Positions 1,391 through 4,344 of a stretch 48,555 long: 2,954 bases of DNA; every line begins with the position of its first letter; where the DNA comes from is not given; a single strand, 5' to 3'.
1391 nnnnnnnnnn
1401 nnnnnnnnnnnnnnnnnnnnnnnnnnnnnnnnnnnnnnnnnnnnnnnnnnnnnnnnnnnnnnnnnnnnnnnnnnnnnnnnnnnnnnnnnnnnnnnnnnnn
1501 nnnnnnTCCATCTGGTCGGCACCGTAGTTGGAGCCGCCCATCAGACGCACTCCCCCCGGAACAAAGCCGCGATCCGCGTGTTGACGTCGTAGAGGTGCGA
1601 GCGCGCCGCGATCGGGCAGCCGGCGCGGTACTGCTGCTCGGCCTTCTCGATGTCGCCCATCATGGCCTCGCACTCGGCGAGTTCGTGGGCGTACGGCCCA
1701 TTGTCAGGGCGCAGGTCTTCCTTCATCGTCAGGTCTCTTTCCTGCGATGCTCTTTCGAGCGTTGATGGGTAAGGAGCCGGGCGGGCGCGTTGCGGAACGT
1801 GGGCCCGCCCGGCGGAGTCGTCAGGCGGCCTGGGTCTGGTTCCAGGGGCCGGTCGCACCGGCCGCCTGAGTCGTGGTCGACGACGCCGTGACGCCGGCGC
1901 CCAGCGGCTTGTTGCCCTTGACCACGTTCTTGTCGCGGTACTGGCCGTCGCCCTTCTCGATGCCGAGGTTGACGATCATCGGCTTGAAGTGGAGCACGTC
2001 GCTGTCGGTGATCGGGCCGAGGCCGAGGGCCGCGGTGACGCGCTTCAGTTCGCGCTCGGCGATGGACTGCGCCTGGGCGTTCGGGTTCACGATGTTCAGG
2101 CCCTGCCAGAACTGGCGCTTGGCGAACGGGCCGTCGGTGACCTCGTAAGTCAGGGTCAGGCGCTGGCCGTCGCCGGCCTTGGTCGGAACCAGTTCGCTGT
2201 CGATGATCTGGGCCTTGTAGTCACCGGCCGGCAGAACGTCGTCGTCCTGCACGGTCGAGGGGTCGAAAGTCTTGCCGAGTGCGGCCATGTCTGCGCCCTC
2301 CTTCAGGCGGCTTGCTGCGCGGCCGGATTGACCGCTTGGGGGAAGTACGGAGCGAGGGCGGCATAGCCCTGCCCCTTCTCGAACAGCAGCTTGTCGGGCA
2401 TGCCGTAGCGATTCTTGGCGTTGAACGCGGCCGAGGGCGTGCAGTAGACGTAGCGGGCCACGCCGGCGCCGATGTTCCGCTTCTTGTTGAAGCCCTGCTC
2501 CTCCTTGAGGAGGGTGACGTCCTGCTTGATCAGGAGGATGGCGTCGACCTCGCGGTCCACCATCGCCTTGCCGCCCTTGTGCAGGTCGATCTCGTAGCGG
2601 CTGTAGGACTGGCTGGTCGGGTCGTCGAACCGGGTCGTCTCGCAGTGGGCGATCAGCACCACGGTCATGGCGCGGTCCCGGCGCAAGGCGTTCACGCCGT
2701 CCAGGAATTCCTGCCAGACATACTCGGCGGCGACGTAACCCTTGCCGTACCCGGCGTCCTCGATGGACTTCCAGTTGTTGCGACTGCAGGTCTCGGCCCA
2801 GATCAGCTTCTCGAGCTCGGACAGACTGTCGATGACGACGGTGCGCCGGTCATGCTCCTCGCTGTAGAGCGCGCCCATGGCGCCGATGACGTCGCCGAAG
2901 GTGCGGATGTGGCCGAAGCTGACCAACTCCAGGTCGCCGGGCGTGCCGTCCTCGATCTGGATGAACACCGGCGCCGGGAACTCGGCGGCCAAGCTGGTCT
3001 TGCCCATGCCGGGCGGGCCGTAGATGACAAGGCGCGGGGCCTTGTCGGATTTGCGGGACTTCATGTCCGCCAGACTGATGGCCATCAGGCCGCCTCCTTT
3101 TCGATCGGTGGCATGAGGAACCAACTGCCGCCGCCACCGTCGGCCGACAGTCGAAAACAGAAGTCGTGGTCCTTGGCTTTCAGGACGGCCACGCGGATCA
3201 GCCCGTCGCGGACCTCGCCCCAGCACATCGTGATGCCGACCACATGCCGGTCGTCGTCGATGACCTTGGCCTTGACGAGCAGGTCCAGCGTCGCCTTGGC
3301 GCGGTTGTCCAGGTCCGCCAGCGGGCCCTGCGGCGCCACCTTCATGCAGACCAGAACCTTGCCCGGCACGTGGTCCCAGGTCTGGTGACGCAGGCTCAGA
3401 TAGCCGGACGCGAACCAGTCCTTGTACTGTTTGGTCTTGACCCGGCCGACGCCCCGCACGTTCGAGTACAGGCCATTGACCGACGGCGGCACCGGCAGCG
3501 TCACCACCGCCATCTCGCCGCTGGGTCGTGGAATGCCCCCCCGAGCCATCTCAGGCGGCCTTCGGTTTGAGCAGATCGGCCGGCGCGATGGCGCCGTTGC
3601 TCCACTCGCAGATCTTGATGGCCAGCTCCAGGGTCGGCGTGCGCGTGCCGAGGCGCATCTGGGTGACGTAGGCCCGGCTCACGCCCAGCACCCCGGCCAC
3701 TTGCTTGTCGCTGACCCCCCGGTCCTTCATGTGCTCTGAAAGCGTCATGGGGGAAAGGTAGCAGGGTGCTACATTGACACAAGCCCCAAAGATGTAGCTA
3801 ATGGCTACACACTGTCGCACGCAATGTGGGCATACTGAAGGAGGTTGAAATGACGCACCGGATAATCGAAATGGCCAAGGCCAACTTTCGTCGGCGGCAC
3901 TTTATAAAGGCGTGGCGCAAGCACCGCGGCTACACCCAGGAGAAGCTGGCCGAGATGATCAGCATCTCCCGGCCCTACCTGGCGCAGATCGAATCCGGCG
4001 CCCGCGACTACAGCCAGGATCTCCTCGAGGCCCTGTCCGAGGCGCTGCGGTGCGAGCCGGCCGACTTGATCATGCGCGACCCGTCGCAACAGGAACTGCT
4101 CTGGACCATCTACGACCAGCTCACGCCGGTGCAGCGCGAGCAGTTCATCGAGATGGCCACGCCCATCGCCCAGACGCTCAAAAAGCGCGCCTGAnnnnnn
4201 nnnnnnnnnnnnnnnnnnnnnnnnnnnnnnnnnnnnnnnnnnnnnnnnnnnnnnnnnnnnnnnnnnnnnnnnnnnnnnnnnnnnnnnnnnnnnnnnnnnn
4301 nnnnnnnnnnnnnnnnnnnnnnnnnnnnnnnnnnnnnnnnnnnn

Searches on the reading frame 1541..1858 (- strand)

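Call 38: search_protein_families(library=pfam, proteins=[window:1541-1858:-], max_evalue=0.05)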
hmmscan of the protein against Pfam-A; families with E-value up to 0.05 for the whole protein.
window:1541-1858:- (105 aa): 1 family
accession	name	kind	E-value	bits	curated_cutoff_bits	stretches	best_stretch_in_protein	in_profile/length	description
PF03932.20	CutC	-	0.02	14.8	23.3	1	29-83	37-91/202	CutC family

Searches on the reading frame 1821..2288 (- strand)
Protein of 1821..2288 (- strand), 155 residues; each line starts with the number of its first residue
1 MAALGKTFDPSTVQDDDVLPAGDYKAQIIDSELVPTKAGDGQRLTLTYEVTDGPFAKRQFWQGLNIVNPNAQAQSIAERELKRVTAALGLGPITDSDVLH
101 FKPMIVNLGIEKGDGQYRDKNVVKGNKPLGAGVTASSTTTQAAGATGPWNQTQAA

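Call 13: search_protein_families(library=pfam, proteins=[window:1821-2288:-], max_evalue=0.001)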
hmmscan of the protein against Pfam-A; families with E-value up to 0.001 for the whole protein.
window:1821-2288:- (155 aa): 1 family
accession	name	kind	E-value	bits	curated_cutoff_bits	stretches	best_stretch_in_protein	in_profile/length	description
PF05037.18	DUF669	-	8.1e-13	49.1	21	1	7-129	2-131/138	Protein of unknown function (DUF669)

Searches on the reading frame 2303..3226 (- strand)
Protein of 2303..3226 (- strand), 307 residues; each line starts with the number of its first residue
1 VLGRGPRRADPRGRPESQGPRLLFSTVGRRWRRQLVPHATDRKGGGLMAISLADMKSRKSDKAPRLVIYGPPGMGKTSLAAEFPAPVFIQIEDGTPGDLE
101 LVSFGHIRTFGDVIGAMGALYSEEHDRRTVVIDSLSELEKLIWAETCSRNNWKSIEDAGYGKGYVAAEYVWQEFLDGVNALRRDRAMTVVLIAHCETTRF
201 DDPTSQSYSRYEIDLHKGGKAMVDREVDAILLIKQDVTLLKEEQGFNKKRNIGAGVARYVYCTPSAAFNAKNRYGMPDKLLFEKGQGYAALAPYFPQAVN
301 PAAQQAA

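Call 38: search_protein_families(library=pfam, proteins=[window:2303-3226:-], max_evalue=0.05)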
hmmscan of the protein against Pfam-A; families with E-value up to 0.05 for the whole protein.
window:2303-3226:- (307 aa): 5 families
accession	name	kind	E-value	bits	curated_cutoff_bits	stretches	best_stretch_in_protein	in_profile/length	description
PF13479.12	AAA_24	-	6.5e-44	150.6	27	1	63-274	2-195/195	AAA domain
PF13191.12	AAA_16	-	0.00045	21.2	32.6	1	56-85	16-46/167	AAA ATPase domain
PF05496.18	RuvB_N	-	0.0099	16.1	27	1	49-81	20-51/159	Holliday junction DNA helicase RuvB P-loop domain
PF00004.35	AAA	-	0.017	16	21.2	0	67-81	2-16/131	ATPase family associated with various cellular activities (AAA)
PF20720.3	nSTAND3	-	0.036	14.2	27.2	0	65-82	19-36/155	Novel STAND NTPase 3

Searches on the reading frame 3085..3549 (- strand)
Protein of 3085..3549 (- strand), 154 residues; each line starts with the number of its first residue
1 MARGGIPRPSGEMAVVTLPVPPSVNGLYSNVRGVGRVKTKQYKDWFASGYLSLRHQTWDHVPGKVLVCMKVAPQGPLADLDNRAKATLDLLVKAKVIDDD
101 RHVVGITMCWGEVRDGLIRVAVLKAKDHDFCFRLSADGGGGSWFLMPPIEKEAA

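Call 13: search_protein_families(library=pfam, proteins=[window:3085-3549:-], max_evalue=0.001)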
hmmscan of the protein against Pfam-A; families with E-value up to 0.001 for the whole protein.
window:3085-3549:- (154 aa): 1 family
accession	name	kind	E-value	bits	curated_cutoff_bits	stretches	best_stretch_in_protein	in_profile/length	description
PF05866.16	RusA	-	3.6e-06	28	22.8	1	20-108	2-109/124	Endodeoxyribonuclease RusA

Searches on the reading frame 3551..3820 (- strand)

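Call 36: search_protein_families(library=phrogs, proteins=[window:3551-3820:-], max_evalue=0.01)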
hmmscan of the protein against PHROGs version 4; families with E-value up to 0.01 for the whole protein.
window:3551-3820:- (89 aa): 12 families
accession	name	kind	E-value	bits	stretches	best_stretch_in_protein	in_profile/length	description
phrog_35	-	transcription regulation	2.9e-06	28.5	1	25-84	76-134/181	transcriptional repressor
phrog_638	-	transcription regulation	3.4e-06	28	1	36-72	18-54/145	transcriptional regulator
phrog_1373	-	transcription regulation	8.3e-06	26.9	1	27-72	68-113/166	transcriptional regulator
phrog_7241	-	transcription regulation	5.7e-05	24.2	1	30-73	69-112/122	transcriptional regulator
phrog_8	-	transcription regulation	7.9e-05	23.2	1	27-72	81-126/346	transcriptional regulator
phrog_4441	-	DNA, RNA and nucleotide metabolism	0.00011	23.4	1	37-75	20-58/98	HTH DNA binding protein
phrog_2439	-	transcription regulation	0.0005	20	1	22-72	7-57/367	transcriptional regulator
phrog_1124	-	transcription regulation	0.00065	20.3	1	24-72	6-57/177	transcriptional regulator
phrog_6962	-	unknown function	0.0011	20.2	1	27-76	6-55/73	-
phrog_296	-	integration and excision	0.0014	18.3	1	26-73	231-279/626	DNA transposition protein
phrog_686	-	DNA, RNA and nucleotide metabolism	0.0055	17.9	1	30-61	44-74/76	HTH DNA binding protein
phrog_11451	-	transcription regulation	0.0057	18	1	28-77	11-60/98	CI-like repressor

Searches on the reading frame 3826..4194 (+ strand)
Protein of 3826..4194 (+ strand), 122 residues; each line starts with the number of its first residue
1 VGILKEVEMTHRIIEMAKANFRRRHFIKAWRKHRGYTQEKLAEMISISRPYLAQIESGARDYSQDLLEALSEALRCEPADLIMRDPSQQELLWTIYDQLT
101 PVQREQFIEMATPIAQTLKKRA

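Call 25: search_protein_families(library=pfam, proteins=[window:3826-4194:+], max_evalue=0.01)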
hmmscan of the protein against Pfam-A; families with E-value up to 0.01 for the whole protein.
window:3826-4194:+ (122 aa): 5 families
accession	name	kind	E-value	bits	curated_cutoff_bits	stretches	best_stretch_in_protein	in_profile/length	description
PF01381.28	HTH_3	-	2.4e-15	56.7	23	1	27-81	1-55/55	Helix-turn-helix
PF13560.12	HTH_31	-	1.8e-09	38.2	27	1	26-80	5-60/64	Helix-turn-helix domain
PF12844.13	HTH_19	-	4.8e-09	36.4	30.2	1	26-78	3-55/64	Helix-turn-helix domain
PF13443.12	HTH_26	-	1.1e-06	29.2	22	1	31-85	6-61/63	Cro/C1-type HTH DNA-binding domain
PF13413.12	HTH_25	-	0.0014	18.9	24.6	1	28-59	3-34/62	Helix-turn-helix domain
